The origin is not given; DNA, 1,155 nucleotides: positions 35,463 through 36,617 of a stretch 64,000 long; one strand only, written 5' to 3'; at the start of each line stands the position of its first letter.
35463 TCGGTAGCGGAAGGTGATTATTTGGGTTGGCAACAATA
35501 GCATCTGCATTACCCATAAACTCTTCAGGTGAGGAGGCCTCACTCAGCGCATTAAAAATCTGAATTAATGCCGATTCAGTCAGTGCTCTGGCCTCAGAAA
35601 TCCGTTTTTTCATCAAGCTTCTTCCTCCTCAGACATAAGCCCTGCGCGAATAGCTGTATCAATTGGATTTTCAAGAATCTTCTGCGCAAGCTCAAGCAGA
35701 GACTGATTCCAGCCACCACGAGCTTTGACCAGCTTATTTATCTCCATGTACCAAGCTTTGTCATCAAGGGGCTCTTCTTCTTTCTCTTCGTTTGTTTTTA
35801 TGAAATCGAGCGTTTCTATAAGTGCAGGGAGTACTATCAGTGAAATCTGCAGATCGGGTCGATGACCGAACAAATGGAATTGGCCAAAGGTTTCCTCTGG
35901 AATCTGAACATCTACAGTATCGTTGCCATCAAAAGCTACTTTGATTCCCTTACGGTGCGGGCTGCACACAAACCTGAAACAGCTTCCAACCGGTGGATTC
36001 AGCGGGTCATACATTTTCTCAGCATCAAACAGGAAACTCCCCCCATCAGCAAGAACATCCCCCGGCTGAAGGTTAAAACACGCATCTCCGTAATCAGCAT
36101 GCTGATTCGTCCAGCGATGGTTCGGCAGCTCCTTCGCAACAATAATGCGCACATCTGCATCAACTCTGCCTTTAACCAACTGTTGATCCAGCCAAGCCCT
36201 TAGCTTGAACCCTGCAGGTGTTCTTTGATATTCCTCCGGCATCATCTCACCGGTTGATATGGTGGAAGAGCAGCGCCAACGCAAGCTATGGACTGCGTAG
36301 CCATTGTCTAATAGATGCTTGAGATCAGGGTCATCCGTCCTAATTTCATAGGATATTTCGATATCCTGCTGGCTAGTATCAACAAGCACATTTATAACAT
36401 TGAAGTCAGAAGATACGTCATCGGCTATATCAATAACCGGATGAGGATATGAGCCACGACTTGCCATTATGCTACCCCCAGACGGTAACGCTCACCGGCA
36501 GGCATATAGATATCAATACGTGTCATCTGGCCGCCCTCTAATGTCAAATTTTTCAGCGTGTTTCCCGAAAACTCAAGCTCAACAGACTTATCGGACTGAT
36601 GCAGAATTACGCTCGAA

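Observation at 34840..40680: Dcm-linked four-gene operon built around a GHKL/MORC-like ATPase: candidate undescribed methylation-associated defence system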

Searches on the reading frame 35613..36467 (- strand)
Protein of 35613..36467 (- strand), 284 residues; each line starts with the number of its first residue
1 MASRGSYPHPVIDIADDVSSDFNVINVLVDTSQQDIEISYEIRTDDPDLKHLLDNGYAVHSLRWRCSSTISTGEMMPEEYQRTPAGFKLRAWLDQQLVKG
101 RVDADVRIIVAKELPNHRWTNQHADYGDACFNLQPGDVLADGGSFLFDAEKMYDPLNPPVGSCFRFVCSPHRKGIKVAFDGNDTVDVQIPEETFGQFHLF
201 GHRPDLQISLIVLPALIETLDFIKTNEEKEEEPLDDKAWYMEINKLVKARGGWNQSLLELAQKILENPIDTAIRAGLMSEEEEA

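Call 3: search_protein_families(library=padloc, proteins=[window:35613-36467:-], max_evalue=0.01)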
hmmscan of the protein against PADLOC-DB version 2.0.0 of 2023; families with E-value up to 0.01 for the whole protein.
window:35613-36467:- (284 aa): 1 family
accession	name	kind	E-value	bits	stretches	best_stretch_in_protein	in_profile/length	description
PDLC04583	PDC-M33B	-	5e-31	106.1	1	6-275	7-278/289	-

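Call 4: search_protein_families(library=pfam, proteins=[window:35613-36467:-], max_evalue=0.01)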
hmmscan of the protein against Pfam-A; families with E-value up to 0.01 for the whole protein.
window:35613-36467:- (284 aa): 0 families

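Call 5: search_protein_families(library=ncbifam, proteins=[window:35613-36467:-], max_evalue=0.01)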
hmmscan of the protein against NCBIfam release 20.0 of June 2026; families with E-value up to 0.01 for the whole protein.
window:35613-36467:- (284 aa): 0 families

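Call 25: search_protein_families(library=pfam, proteins=[window:35613-36467:-], max_evalue=10)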
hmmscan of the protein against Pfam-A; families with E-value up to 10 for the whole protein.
window:35613-36467:- (284 aa): 1 family
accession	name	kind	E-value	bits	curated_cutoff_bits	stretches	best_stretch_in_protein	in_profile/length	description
PF09802.14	Sec66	-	0.19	11.7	22.1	1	234-268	119-150/180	Preprotein translocase subunit Sec66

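Call 28: search_solved_structures(query=window:35613-36467:-, max_evalue=10)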
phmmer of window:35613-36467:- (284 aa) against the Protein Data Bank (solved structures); distinct sequences matched with E-value up to 10: 0.

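Call 32: find_homologous_proteins(query=window:35613-36467:-)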
Query window:35613-36467:- (284 aa): 250 proteins with E <= 0.001 among 661 candidates; the best 120 are listed.
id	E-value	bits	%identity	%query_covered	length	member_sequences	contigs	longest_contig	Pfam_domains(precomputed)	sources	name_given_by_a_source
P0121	2.6e-192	655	100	100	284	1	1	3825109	-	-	-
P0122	5.1e-151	520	82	100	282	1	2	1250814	-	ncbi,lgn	-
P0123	5.8e-151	520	80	100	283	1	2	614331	-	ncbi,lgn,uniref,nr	ncbi:hypothetical protein [Parendozoicomonas haliclonae]|uniref:Uncharacterized protein n=1 Tax=Pare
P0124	1.1e-150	519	87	93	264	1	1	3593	-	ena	-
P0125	3.8e-148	511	79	100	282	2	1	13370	-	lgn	-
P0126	4.6e-147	507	78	100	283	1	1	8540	-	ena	-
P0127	2.2e-144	498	78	100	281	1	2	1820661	-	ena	-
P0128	3.2e-144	498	79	99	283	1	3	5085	-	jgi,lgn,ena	-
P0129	9.0e-144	496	78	100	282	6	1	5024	-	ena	-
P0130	3.7e-142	491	77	100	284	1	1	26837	-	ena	-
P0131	3.3e-141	488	76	100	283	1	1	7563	-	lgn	-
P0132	9.0e-138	477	75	100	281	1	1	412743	-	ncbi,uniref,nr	ncbi:hypothetical protein A3709_01815 [Halioglobus sp. HI00S01]|uniref:hypothetical protein n=1 Tax=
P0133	4.2e-137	474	73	100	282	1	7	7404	-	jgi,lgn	jgi:hypothetical protein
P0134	5.7e-136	471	75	100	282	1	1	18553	-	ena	-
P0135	1.4e-133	463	71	100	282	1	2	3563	-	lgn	-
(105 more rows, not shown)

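Call 40: predict_structure(alignment_id=A2)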
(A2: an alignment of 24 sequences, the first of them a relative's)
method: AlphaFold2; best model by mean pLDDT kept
length: 284 residues; sequences in the alignment: 24
mean_pLDDT: 84.6   pTM: 0.54
mean pLDDT of the five models: 84.6, 82.1, 80.4, 80.4, 78.1
residues with pLDDT >= 90: 134; 70-90: 107; 50-70: 31; < 50: 12
segments of 3 or more residues with pLDDT < 50: 1-3, 156-159, 282-284
pLDDT, mean of each block of 10 residues (from residue 1): 65 89 95 86 96 97 80 91 94 84 95 96 91 96 89 49 78 86 86 72 70 90 91 86 88 93 82 67 48
secondary structure, 60 per line:
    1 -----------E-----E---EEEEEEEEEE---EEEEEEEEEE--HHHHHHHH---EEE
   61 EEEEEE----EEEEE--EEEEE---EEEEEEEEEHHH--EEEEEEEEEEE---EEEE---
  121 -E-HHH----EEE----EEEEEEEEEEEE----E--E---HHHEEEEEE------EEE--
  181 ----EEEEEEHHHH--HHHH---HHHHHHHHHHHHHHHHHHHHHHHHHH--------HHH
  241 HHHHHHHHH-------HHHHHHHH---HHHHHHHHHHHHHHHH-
elements in order: E22-31 E35-44 H47-54 E58-66 E71-75 E78-82 E86-94 E100-110 E114-117 E131-133 E138-149 E164-169 E176-178 E185-190 H191-194 H197-200 H204-229 H238-249 H257-264 H268-283

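Call 43: fold_search(model_id=the predicted structure, library=pdb)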
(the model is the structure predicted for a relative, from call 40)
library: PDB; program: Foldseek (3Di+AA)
matches with E <= 10: 1369; with E <= 0.001: 4
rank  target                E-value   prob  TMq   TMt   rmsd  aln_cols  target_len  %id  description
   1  9xvi_C                6.5e-04  0.97  0.21  0.09  12.2       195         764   10  Arabidopsis ISA2-ISA1-ISA1-ISA2 heterotetramer (released 2026-04-08)
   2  2x41                  8.2e-04  0.98  0.19  0.08  11.8       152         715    9  Structure of beta-glucosidase 3B from Thermotoga neapolitana in complex with glucose (released 2010-02-09)
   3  9xqs_U                8.7e-04  1.00  0.31  0.11   7.6       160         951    9  Structure of the inner peripheral region in the phage phiKZ baseplate complex (released 2026-02-11)
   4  7vt9_A                9.7e-04  1.00  0.22  0.11   5.4       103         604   16  CRYSTAL STRUCTURE AT 3.4 ANGSTROMS RESOLUTION OF Maltodextrin glucosidase, MalZ, FROM Escherichia coli (released 2022-10-26)
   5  2ca4_A                1.1e-03  0.96  0.19  0.15   9.9       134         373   10  Sulfite dehydrogenase from Starkeya Novella mutant (released 2007-02-20)
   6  2x42                  2.1e-03  0.97  0.20  0.09  11.5       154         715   10  Structure of beta-glucosidase 3B from Thermotoga neapolitana in complex with alpha-D-glucose (released 2010-02-09)
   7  2x40                  2.2e-03  0.94  0.19  0.08  11.8       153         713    8  Structure of beta-glucosidase 3B from Thermotoga neapolitana in complex with glycerol (released 2010-02-09)
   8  9xvv_C                2.4e-03  0.95  0.22  0.09  11.9       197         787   10  Maltoheptaose-bound Arabidopsis ISA2-ISA1-ISA1 heterotrimer (released 2026-04-08)
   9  2ca3_A                2.5e-03  0.91  0.18  0.15   9.8       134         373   10  Sulfite dehydrogenase from Starkeya Novella r55m mutant (released 2007-02-20)
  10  4nwn_B                2.6e-03  0.97  0.24  0.38   9.0       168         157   10  Computationally Designed Two-Component Self-Assembling Tetrahedral Cage T32-28 (released 2014-05-28)
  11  8s5s                  2.8e-03  0.98  0.22  0.17  10.2       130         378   12  Crystal structure of a Sulfite dehydrogenase from Thermus thermophilus (released 2024-11-27)
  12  6wee_B                3.2e-03  0.98  0.25  0.40   9.1       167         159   12  Copper-bound M88I variant of Campylobacter jejuni P19 (released 2021-02-10)
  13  3ac0_A                3.3e-03  0.97  0.21  0.08   8.1       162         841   10  Crystal structure of Beta-glucosidase from Kluyveromyces marxianus in complex with glucose (released 2010-08-11)
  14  3ac0_C                3.6e-03  0.97  0.20  0.08   8.4       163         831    9  Crystal structure of Beta-glucosidase from Kluyveromyces marxianus in complex with glucose (released 2010-08-11)
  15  6y0k                  3.8e-03  0.93  0.22  0.18  11.0       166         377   11  Sulfite oxidase from Thermus thermophilus with coordinated phosphate (released 2020-08-05)
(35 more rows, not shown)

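Call 44: search_protein_families(library=phrogs, proteins=[window:35613-36467:-], max_evalue=0.01)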
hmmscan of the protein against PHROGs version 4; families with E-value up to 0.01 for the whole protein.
window:35613-36467:- (284 aa): 0 families

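Call 59: search_solved_structures(query=A2, max_evalue=10)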
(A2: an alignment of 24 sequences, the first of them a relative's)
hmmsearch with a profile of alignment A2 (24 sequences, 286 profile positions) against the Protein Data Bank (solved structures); distinct sequences matched with E-value up to 10: 0.

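Call 110: fold_search(model_id=the predicted structure, library=viral)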
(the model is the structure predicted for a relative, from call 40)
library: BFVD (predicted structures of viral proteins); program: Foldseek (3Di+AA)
matches with E <= 10: 1204; with E <= 0.001: 4
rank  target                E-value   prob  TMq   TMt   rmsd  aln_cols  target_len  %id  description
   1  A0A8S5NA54            3.3e-04  0.99  0.24  0.19  35.4       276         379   14  BppU N-terminal domain-containing protein [Phage sp. ctXnn1]
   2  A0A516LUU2            6.4e-04  1.00  0.23  0.42   5.7        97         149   11  (no name in the UniProt tables at hand)
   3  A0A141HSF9            8.6e-04  0.97  0.25  0.09  11.3       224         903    9  (no name in the UniProt tables at hand)
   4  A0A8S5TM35            9.1e-04  0.98  0.23  0.09  41.2       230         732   12  Uncharacterized protein [Podoviridae sp. ctS6V7]
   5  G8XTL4                1.3e-03  1.00  0.24  0.36   3.2        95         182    9  Membrane glycoprotein US6B [Simian cytomegalovirus (strain Colburn)]
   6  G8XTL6                1.4e-03  1.00  0.21  0.26   3.8        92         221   12  Membrane glycoprotein US11 [Simian cytomegalovirus (strain Colburn)]
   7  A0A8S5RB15            1.5e-03  0.99  0.23  0.41  10.6       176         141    9  PhoD-like phosphatase, N-terminal domain [virus sp. ctQSn51]
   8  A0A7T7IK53            1.7e-03  1.00  0.24  0.29   5.0       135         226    7  (no name in the UniProt tables at hand)
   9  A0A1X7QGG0            1.7e-03  1.00  0.24  0.08   5.0       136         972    7  (no name in the UniProt tables at hand)
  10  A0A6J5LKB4            2.1e-03  0.99  0.21  0.30  10.6       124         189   13  Uncharacterized protein [uncultured Caudovirales phage]
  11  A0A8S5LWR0            2.2e-03  1.00  0.31  0.10   7.6       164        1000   12  Virion structural protein 2 [Myoviridae sp. cto1k8]
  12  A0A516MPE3            2.6e-03  1.00  0.22  0.39   7.8       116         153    7  (no name in the UniProt tables at hand)
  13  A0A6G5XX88            2.6e-03  0.98  0.29  0.09  25.5       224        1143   12  (no name in the UniProt tables at hand)
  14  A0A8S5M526            2.6e-03  0.94  0.23  0.24  25.9       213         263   14  Uncharacterized protein [Siphoviridae sp. ctulf7]
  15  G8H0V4                2.8e-03  1.00  0.23  0.34  10.8       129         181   12  Glycoprotein US3 [macacine betaherpesvirus 8]
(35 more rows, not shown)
